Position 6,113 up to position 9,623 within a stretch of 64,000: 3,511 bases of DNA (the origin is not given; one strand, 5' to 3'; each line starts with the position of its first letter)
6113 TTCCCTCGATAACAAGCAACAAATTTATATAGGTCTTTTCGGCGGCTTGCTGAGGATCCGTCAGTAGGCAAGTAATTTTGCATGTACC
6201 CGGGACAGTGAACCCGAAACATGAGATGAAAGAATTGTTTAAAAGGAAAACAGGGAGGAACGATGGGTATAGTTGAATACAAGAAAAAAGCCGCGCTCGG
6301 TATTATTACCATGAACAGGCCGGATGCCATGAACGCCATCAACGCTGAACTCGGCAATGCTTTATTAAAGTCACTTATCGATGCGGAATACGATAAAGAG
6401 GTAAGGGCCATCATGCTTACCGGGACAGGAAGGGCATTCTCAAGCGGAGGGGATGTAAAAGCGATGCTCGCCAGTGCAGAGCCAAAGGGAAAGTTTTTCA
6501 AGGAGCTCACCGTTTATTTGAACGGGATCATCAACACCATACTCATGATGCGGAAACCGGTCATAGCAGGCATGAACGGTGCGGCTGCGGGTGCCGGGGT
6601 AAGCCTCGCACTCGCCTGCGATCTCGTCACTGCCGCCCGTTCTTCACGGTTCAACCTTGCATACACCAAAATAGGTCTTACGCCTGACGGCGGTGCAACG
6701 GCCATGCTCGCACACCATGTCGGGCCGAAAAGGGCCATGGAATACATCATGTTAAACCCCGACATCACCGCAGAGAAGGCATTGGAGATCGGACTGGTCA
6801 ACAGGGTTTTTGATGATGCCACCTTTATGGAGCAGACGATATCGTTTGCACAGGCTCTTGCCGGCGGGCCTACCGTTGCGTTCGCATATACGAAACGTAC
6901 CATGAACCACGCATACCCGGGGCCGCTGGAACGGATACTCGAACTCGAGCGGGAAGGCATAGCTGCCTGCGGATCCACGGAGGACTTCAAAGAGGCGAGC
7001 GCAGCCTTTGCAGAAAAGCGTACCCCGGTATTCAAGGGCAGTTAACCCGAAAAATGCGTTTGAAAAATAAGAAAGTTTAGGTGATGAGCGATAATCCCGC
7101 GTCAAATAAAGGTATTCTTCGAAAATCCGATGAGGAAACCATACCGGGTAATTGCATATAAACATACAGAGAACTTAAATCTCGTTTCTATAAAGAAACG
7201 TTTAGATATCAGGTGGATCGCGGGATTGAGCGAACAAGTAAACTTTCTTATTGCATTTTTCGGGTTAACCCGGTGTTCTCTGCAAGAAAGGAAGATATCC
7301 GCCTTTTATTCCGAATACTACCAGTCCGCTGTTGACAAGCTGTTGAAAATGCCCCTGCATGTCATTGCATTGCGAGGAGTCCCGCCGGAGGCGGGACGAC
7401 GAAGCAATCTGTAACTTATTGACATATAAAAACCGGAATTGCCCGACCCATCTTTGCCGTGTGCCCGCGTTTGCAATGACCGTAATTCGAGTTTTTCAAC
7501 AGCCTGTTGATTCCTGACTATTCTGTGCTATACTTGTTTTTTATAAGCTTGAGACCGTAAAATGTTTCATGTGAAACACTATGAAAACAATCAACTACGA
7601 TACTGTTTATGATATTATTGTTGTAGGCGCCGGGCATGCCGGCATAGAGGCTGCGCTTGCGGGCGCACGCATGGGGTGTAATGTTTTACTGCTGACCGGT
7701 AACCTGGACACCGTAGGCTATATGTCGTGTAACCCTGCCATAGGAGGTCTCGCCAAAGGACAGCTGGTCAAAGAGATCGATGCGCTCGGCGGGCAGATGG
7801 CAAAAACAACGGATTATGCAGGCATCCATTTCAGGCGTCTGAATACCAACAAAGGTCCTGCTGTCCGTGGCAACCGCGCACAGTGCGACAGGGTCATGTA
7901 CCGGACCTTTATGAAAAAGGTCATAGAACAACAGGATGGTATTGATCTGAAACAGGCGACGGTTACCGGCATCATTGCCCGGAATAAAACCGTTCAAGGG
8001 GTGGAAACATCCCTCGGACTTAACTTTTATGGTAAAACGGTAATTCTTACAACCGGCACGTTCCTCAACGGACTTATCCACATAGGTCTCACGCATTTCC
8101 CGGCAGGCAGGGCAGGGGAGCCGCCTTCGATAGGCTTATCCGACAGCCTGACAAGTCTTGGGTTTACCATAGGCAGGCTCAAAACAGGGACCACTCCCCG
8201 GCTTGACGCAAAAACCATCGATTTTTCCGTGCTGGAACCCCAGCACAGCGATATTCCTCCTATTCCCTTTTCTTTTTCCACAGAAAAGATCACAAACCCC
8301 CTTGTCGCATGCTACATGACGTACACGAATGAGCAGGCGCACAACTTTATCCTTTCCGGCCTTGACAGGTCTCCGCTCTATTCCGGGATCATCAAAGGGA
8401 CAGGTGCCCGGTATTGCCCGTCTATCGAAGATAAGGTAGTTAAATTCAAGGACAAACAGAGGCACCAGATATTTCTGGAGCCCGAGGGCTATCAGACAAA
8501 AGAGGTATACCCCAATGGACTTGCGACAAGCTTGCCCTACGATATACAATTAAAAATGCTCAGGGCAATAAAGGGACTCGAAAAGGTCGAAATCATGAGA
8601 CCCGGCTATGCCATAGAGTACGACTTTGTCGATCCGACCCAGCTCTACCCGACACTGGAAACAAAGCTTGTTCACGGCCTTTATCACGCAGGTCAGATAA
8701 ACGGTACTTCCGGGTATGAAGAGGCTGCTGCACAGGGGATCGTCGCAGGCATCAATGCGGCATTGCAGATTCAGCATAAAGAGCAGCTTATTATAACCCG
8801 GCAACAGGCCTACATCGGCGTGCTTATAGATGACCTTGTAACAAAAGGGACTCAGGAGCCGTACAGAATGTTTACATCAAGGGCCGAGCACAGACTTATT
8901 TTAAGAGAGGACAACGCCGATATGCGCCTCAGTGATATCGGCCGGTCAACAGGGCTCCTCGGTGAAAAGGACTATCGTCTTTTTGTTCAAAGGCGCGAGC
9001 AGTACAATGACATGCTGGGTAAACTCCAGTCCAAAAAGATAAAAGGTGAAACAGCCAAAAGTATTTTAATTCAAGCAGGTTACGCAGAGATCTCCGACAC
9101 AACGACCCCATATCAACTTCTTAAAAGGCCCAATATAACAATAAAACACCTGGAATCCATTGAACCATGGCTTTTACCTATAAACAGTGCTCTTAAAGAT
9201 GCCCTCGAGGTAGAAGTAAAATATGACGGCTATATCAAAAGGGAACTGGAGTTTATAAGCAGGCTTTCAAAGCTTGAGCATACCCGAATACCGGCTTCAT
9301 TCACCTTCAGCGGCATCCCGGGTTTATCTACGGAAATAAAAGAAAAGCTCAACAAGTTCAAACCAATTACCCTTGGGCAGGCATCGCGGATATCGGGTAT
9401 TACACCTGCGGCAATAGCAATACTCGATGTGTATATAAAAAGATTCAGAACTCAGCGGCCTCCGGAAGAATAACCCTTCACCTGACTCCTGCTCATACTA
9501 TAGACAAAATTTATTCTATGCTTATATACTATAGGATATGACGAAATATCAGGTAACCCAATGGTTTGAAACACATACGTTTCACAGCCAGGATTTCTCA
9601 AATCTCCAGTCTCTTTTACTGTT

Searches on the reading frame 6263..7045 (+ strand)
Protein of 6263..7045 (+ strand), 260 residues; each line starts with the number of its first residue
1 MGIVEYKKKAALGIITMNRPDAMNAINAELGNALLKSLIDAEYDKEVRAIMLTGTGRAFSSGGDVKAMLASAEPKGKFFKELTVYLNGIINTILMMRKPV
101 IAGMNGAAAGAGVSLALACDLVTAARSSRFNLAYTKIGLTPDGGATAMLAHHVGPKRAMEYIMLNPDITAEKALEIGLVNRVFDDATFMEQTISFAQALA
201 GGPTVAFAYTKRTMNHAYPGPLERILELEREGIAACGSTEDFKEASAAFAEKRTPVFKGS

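Call 24: search_protein_families(library=pfam, proteins=[window:6263-7045:+])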
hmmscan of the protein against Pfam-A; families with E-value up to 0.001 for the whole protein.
window:6263-7045:+ (260 aa): 2 families
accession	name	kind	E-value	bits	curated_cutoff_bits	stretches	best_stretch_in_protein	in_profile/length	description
PF00378.25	ECH_1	-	2.7e-61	207.5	27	1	8-259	2-250/251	Enoyl-CoA hydratase/isomerase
PF16113.10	ECH_2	-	7.1e-31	108.4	27.2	1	13-251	2-240/335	Enoyl-CoA hydratase/isomerase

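Call 27: find_encoding_contigs(protein=window:6263-7045:+, flank=3000, max_places=10)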
Protein window:6263-7045:+ (260 aa): 9 contigs read that carry it; 6 places shown.
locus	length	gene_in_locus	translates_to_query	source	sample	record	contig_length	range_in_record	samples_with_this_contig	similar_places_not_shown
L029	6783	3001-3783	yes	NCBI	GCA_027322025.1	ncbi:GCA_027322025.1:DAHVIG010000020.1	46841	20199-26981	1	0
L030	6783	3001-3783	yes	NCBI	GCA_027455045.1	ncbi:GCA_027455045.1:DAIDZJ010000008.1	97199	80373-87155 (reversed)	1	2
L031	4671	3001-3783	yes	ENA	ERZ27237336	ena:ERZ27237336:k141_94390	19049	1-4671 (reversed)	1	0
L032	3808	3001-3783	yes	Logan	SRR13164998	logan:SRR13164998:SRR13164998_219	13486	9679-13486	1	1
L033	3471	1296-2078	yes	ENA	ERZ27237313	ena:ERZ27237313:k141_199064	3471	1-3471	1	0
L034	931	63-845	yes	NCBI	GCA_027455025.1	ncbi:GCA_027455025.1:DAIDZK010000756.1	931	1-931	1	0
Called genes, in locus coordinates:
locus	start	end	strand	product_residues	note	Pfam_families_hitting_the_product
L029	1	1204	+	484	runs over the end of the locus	PF01425:Amidase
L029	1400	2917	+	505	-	-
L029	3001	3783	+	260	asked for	PF00378:ECH_1, PF16113:ECH_2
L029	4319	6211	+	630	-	PF01134:GIDA, PF07992:Pyr_redox_2 (weak), PF12831:FAD_oxidored (weak), PF21680:GIDA_C_1st, PF13932:SAM_GIDA_C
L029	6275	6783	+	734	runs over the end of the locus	PF00535:Glycos_transf_2, PF21969:MGS_GT (weak)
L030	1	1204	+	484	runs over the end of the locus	PF01425:Amidase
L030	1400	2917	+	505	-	-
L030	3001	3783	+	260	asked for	PF00378:ECH_1, PF16113:ECH_2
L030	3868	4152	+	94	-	-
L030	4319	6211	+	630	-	PF01134:GIDA, PF07992:Pyr_redox_2 (faint), PF12831:FAD_oxidored (weak), PF21680:GIDA_C_1st, PF13932:SAM_GIDA_C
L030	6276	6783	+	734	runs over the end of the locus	PF00535:Glycos_transf_2, PF21969:MGS_GT (weak)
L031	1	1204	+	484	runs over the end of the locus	PF01425:Amidase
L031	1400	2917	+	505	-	-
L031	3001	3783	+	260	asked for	PF00378:ECH_1, PF16113:ECH_2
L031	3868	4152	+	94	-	-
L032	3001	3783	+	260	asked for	PF00378:ECH_1, PF16113:ECH_2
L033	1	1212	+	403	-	?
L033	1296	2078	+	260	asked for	PF00378:ECH_1, PF16113:ECH_2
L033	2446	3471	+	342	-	?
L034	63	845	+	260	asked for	PF00378:ECH_1, PF16113:ECH_2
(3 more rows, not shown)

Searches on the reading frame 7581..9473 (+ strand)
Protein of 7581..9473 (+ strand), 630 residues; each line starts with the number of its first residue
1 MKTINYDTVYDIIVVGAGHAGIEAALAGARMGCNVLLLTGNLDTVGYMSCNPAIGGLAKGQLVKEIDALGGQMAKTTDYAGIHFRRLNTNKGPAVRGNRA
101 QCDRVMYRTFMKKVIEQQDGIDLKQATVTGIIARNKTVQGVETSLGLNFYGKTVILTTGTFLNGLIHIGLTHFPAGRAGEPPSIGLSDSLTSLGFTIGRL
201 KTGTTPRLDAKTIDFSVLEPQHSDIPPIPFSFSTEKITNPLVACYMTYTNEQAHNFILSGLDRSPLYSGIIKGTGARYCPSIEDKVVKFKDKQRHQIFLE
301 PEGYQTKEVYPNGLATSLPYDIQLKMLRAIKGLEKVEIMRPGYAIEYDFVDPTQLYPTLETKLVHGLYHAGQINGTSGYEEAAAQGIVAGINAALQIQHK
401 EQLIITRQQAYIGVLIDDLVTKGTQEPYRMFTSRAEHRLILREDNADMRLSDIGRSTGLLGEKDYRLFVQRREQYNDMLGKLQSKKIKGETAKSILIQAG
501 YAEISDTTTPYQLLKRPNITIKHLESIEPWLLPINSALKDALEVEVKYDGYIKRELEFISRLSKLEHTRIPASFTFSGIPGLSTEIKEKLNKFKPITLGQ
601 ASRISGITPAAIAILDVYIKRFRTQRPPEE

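Call 24: search_protein_families(library=pfam, proteins=[window:7581-9473:+])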
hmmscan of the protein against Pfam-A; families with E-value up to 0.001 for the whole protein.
window:7581-9473:+ (630 aa): 5 families
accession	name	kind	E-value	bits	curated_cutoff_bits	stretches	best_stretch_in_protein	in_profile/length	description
PF01134.28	GIDA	-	2.2e-165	550.9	22.1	1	11-401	1-391/391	Glucose inhibited division protein A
PF13932.14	SAM_GIDA_C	-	2.4e-23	82.1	27.1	1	561-615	2-56/57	tRNA modifying enzyme MnmG/GidA C-terminal helical bundle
PF21680.2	GIDA_C_1st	-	1e-15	58.7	24.7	1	463-555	2-95/96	tRNA modifying enzyme MnmG/GidA C-terminal helical domain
PF12831.13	FAD_oxidored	-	1e-06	28.8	27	1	11-143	1-126/416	FAD dependent oxidoreductase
PF07992.20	Pyr_redox_2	-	6.1e-06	26.3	26.1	1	10-159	1-108/291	Pyridine nucleotide-disulphide oxidoreductase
